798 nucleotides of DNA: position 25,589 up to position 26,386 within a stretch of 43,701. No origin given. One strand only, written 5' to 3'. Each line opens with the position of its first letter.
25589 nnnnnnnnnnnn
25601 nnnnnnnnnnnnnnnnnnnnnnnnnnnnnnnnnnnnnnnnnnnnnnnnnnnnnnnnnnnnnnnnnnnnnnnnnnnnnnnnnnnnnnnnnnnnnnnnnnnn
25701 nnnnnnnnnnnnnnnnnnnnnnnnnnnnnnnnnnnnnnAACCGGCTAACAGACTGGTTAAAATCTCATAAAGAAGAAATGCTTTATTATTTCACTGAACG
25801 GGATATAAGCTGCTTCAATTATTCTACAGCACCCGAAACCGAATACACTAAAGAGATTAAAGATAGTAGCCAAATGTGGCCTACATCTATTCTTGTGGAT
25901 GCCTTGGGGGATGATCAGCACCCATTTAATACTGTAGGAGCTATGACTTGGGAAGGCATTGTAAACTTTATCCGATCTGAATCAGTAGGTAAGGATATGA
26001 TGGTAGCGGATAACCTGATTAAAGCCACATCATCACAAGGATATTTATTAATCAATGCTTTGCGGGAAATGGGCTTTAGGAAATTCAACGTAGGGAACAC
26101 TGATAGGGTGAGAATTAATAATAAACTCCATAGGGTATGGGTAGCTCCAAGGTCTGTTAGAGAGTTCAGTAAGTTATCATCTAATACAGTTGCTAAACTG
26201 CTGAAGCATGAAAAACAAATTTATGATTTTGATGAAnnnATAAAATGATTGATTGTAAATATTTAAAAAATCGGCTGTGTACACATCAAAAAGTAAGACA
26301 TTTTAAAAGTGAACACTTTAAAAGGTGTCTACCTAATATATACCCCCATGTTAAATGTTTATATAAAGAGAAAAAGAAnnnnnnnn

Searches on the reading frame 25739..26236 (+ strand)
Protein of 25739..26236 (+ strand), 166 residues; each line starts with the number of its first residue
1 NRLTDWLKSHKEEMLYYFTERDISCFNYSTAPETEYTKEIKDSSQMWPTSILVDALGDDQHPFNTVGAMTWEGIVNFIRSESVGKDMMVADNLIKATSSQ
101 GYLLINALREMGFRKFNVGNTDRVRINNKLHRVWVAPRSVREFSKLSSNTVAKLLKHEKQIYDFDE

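Call 75: predict_structure(alignment_id=A2)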
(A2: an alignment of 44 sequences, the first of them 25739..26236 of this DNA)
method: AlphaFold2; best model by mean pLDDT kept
length: 166 residues; sequences in the alignment: 44
mean_pLDDT: 91.2   pTM: 0.76
mean pLDDT of the five models: 91.2, 90.7, 90.3, 88.8, 86.9
residues with pLDDT >= 90: 126; 70-90: 34; 50-70: 5; < 50: 1
segments of 3 or more residues with pLDDT < 50: none
pLDDT, mean of each block of 10 residues (from residue 1): 92 90 80 81 91 96 96 96 94 94 97 96 96 98 97 89 56
secondary structure, 60 per line:
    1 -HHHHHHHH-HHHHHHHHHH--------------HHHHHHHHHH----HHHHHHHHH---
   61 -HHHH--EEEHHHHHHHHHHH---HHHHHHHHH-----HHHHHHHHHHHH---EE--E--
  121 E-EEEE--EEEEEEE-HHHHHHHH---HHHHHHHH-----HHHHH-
elements in order: H2-9 H11-20 H35-44 H49-57 H62-65 E68-70 H71-81 H85-93 H99-110 E123-126 E129-135 H137-144 H148-155 H161-165

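Call 77: fold_search(model_id=the predicted structure, library=pdb)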
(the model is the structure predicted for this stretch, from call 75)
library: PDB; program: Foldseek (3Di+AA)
matches with E <= 10: 63; with E <= 0.001: 0
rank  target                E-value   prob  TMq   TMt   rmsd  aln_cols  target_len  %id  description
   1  5zi8_B                1.2e+00  0.21  0.29  0.41  12.4       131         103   10  Crystal structure of the PadR-family transcriptional regulator Rv3488 of Mycobacterium tuberculosis H37Rv in complex w (released 2018-10-17)
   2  3zmd_A                1.6e+00  0.04  0.18  0.19  14.7       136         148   17  Crystal structure of AbsC, a MarR family transcriptional regulator from Streptomyces coelicolor (released 2013-02-20)
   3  9gm7_C                1.9e+00  0.11  0.24  0.12   9.7       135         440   12  MukBEF in a nucleotide-bound state with open neck gate (monomer) (released 2025-03-26)
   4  6aht_A                2.4e+00  0.10  0.24  0.34  11.1       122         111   12  Plasmid partitioning protein TubR from Bacillus cereus (released 2019-06-26)
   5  5vfy_A                2.4e+00  0.08  0.21  0.28  10.0       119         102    8  Structure of an accessory protein of the pCW3 relaxosome (released 2018-04-18)
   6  5vfx_H                2.6e+00  0.08  0.21  0.30   9.8       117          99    8  Structure of an accessory protein of the pCW3 relaxosome in complex with the origin of transfer (oriT) DNA (released 2018-04-18)
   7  3zmd_C                3.0e+00  0.03  0.19  0.20  14.5       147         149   14  Crystal structure of AbsC, a MarR family transcriptional regulator from Streptomyces coelicolor (released 2013-02-20)
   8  3cuq_A                3.2e+00  0.07  0.26  0.20  14.4       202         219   12  Integrated structural and functional model of the human ESCRT-II complex (released 2008-11-04)
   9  3rpu_G                3.4e+00  0.10  0.31  0.26  15.5       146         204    9  Crystal structure of the MukE-MukF complex (released 2012-03-14)
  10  5vfx_D                3.4e+00  0.07  0.22  0.31  10.7       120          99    8  Structure of an accessory protein of the pCW3 relaxosome in complex with the origin of transfer (oriT) DNA (released 2018-04-18)
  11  8xt8_B                3.6e+00  0.04  0.19  0.21  15.4       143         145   12  Clostridioides difficile MarR (WP_003434724) with Hg-bound (released 2024-11-20)
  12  7wh4_A                4.0e+00  0.06  0.24  0.34  12.2       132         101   10  Crystal structure of the PadR-family transcriptional regulator Rv3488 of Mycobacterium tuberculosis H37Rv in complex w (released 2022-02-09)
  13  5vfx_F                4.2e+00  0.06  0.22  0.30  10.2       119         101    8  Structure of an accessory protein of the pCW3 relaxosome in complex with the origin of transfer (oriT) DNA (released 2018-04-18)
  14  4v0p                  4.2e+00  0.04  0.19  0.16  11.8       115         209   14  Crystal structure of the MAGE homology domain of human MAGE-A3 (released 2014-10-01)
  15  6d3k_A                4.2e+00  0.03  0.14  0.10  13.9        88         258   12  Crystal structure of unphosphorylated human PKR kinase domain in complex with ADP (released 2019-07-10)
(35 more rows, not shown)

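Call 91: search_protein_families(library=pfam, proteins=[window:25739-26236:+], max_evalue=10)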
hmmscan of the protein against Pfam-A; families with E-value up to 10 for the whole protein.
window:25739-26236:+ (166 aa): 0 families

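Call 92: search_solved_structures(query=A2, max_evalue=1)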
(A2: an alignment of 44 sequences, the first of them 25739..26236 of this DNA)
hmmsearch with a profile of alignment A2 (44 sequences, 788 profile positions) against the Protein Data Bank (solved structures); distinct sequences matched with E-value up to 1: 3.
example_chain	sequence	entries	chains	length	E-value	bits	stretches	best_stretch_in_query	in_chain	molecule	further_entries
6k9e_A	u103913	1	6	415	1e-21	80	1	417-676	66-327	Primase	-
6k9c_A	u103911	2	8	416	1.1e-21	80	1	417-676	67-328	Primase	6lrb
3efz_A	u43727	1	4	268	0.099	14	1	288-413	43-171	14-3-3 protein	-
